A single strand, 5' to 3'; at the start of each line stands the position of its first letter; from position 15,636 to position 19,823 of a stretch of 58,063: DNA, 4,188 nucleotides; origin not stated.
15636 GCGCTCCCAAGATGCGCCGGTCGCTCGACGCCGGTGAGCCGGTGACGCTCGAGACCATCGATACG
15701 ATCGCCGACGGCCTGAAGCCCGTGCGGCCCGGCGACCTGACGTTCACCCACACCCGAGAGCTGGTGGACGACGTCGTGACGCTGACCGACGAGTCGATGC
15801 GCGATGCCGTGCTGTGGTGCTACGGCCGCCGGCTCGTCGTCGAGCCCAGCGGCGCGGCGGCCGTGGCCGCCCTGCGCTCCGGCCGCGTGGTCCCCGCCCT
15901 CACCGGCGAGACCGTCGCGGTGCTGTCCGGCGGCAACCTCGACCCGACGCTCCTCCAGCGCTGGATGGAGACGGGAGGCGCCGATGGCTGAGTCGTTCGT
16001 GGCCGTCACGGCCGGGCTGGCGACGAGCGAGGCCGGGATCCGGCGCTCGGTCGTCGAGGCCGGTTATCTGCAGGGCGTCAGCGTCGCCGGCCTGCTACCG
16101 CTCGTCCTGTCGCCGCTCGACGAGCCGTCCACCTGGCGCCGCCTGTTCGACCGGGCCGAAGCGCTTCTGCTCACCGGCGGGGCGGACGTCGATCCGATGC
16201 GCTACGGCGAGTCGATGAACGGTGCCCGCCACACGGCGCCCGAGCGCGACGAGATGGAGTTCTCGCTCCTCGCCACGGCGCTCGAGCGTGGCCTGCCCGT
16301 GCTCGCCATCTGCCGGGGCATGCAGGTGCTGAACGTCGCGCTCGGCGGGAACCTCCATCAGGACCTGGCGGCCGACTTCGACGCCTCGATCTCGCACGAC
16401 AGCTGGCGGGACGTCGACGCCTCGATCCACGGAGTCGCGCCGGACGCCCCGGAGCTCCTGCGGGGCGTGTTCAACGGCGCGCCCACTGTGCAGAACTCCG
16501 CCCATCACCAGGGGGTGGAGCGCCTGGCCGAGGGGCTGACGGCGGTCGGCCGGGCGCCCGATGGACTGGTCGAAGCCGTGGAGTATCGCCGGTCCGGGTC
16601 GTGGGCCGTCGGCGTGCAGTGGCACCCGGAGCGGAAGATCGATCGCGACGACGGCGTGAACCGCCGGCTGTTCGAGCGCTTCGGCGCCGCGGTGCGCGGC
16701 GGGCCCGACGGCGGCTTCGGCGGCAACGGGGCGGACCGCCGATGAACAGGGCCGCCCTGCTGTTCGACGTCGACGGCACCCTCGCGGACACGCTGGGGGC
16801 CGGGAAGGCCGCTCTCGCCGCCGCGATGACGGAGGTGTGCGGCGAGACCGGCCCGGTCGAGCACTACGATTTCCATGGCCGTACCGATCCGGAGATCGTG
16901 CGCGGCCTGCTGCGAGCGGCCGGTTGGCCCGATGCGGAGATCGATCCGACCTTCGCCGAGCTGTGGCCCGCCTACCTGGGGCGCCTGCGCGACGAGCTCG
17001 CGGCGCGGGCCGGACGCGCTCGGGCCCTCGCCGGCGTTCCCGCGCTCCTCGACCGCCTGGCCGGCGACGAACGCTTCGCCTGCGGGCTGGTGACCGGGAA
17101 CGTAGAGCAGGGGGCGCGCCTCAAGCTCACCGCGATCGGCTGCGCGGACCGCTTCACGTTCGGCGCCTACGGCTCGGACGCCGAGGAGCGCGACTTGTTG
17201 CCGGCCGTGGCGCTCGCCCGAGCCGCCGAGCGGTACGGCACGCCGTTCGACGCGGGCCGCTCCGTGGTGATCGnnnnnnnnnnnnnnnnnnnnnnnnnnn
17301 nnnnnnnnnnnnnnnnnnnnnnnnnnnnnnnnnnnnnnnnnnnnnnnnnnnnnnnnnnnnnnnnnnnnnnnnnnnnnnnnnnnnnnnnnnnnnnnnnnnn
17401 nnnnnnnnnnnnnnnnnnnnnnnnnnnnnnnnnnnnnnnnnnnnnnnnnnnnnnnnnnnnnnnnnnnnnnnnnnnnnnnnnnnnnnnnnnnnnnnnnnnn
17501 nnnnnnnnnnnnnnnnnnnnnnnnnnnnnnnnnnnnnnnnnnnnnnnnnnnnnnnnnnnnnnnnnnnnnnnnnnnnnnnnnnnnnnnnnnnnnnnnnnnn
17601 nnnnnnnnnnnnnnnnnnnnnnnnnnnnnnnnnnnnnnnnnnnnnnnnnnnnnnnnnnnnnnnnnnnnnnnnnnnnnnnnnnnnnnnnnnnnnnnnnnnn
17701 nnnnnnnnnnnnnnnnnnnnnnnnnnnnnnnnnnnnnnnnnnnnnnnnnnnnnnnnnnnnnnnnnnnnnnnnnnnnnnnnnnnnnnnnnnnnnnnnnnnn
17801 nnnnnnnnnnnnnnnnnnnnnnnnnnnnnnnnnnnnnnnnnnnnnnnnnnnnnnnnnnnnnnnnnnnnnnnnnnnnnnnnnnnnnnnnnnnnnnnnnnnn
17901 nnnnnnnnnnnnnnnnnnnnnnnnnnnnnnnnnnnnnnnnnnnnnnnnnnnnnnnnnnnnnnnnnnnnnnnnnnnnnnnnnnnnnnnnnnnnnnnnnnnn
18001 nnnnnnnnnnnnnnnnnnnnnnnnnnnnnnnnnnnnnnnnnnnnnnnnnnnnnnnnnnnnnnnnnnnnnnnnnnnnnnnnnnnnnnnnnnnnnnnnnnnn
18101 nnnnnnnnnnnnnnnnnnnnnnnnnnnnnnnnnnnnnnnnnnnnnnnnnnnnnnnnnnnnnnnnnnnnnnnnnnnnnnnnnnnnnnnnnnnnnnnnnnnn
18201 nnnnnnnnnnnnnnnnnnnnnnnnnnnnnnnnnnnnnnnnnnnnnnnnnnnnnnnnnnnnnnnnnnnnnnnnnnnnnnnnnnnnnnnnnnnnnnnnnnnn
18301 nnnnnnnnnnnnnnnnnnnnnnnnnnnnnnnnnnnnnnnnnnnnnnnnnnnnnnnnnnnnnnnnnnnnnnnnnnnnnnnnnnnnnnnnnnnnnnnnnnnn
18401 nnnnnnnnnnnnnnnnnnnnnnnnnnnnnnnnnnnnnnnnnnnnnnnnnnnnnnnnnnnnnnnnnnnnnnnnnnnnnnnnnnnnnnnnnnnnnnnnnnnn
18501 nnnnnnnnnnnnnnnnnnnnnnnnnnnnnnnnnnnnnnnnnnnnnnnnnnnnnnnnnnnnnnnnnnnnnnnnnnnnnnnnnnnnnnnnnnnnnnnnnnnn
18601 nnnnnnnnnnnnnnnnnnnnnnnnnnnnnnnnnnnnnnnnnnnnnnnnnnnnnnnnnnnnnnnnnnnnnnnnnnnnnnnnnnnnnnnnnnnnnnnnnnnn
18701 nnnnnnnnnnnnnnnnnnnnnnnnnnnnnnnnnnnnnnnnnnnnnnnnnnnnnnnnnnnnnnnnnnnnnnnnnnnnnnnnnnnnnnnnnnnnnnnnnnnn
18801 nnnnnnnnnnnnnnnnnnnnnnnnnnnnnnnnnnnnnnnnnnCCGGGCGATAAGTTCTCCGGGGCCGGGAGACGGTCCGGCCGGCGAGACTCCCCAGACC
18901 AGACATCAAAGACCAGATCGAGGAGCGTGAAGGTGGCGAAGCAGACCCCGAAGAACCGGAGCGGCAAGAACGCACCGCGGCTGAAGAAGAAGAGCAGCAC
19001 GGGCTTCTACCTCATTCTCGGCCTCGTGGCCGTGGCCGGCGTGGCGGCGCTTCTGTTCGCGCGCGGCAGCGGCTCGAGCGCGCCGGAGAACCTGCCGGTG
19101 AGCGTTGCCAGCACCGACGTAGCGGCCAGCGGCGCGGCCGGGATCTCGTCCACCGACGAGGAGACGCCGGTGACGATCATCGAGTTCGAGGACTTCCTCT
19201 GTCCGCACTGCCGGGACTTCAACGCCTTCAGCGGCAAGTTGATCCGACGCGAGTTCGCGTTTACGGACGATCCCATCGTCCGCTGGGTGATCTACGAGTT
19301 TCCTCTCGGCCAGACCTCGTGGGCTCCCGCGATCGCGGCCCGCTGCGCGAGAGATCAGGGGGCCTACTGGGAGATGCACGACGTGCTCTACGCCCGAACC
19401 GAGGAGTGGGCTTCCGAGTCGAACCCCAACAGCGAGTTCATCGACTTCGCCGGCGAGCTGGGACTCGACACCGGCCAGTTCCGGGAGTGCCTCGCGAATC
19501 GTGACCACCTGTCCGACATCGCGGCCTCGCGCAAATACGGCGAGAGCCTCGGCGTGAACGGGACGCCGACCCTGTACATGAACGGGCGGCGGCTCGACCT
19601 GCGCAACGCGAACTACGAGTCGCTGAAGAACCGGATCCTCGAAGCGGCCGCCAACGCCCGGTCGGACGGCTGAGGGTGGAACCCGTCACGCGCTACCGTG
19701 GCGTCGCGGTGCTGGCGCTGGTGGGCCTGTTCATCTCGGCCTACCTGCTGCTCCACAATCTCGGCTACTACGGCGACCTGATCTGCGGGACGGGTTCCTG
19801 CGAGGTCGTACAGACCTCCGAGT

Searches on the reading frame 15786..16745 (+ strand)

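Call 19: search_protein_families(library=pfam, proteins=[window:15786-16745:+], max_evalue=0.001)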
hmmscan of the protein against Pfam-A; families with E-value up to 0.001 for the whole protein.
window:15786-16745:+ (319 aa): 2 families
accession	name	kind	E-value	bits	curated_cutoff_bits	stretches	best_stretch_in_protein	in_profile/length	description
PF07722.19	Peptidase_C26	-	7.2e-56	189.8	20.5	1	81-282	16-219/219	Peptidase C26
PF00117.34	GATase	-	9e-11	42.2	22.8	1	157-287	60-177/190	Glutamine amidotransferase class-I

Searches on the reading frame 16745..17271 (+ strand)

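Call 63: search_protein_families(library=pfam, proteins=[window:16745-17271:+], max_evalue=0.01)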
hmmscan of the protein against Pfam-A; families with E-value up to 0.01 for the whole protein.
window:16745-17271:+ (175 aa): 3 families
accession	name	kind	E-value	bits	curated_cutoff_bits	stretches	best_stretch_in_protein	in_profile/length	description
PF13419.12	HAD_2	-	4e-08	34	23.8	1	5-147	1-132/178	Haloacid dehalogenase-like hydrolase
PF12710.13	HAD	-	3.5e-06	28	27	1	6-168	2-170/189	haloacid dehalogenase-like hydrolase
PF00702.32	Hydrolase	-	0.00032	21.6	26.4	1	4-164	3-167/191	haloacid dehalogenase-like hydrolase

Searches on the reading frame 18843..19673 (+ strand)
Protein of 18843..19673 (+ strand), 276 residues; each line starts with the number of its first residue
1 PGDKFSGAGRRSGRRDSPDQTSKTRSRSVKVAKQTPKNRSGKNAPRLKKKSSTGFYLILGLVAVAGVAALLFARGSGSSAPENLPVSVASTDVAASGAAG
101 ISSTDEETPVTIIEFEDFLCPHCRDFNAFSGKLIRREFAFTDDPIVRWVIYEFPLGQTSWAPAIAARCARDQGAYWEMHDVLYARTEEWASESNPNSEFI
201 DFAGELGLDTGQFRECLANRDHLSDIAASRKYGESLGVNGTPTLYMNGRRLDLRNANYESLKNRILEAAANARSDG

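Call 19: search_protein_families(library=pfam, proteins=[window:18843-19673:+], max_evalue=0.001)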
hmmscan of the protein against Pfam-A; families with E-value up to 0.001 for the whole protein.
window:18843-19673:+ (276 aa): 2 families
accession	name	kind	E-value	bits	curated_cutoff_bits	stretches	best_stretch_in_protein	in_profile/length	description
PF13462.12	Thioredoxin_4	-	2.8e-26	93.1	23.2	1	105-262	10-160/165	Thioredoxin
PF01323.26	DSBA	-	1.2e-12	48.4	25.6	1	169-251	95-176/191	DSBA-like thioredoxin domain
